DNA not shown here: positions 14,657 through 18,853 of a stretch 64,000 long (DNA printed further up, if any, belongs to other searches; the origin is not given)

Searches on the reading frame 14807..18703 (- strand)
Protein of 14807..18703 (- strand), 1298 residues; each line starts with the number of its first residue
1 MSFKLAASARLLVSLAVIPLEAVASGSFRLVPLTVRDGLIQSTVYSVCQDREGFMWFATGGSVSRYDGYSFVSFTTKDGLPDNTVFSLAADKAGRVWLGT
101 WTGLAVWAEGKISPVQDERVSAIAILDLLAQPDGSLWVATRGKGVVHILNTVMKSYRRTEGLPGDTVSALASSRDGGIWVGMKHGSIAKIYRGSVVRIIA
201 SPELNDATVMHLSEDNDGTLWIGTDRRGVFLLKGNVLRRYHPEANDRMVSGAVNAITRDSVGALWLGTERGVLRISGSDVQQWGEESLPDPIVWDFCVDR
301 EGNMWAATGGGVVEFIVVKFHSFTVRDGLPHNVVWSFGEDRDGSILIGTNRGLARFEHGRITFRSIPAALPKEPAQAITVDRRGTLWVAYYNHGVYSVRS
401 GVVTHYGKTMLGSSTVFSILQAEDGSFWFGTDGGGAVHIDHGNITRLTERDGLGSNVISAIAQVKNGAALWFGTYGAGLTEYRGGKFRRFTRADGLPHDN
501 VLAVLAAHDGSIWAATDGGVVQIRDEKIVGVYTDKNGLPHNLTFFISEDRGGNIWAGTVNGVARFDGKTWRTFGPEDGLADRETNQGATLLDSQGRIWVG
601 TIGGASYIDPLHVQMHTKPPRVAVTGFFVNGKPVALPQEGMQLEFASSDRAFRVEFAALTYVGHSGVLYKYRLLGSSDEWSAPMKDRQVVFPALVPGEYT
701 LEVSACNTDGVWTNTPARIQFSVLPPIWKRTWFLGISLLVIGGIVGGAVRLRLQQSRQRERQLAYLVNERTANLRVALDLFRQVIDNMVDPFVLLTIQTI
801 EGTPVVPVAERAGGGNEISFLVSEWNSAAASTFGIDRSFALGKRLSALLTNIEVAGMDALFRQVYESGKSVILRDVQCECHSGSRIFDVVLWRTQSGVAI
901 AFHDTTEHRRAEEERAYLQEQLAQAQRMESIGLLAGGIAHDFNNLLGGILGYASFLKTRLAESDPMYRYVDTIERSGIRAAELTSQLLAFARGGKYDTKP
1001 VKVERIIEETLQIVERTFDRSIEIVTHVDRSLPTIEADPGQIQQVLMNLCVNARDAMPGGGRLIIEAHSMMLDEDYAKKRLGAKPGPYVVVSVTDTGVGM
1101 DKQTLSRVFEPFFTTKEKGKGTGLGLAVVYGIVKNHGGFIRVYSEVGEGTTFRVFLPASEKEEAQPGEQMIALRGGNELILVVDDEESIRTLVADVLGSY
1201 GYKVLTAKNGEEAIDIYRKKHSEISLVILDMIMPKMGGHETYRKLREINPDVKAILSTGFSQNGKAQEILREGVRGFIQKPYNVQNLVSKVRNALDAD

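Call 41: search_protein_families(library=pfam, proteins=[window:14807-18703:-], max_evalue=0.00001)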
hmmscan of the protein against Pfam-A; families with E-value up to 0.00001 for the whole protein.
window:14807-18703:- (1298 aa): 6 families
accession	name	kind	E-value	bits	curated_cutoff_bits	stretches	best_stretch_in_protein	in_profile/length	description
PF07494.17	Reg_prop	-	5e-59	189.1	20.4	0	79-101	1-23/24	Two component regulator propeller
PF00072.30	Response_reg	-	1e-24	87.3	30.2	1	1180-1292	1-111/111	Response regulator receiver domain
PF02518.31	HATPase_c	-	2.5e-24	86.3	26.4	1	1038-1159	2-110/111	Histidine kinase-, DNA gyrase B-, and HSP90-like ATPase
PF07495.19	Y_Y_Y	-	1.3e-12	47.9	26.6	1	661-724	2-65/65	Y_Y_Y domain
PF00512.31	HisKA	-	2.6e-09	37.5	26.9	1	933-993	4-63/66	His Kinase A (phospho-acceptor) domain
PF24684.1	Vgb_lyase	-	2.4e-06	27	50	0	130-269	20-157/290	Virginiamycin B lyase family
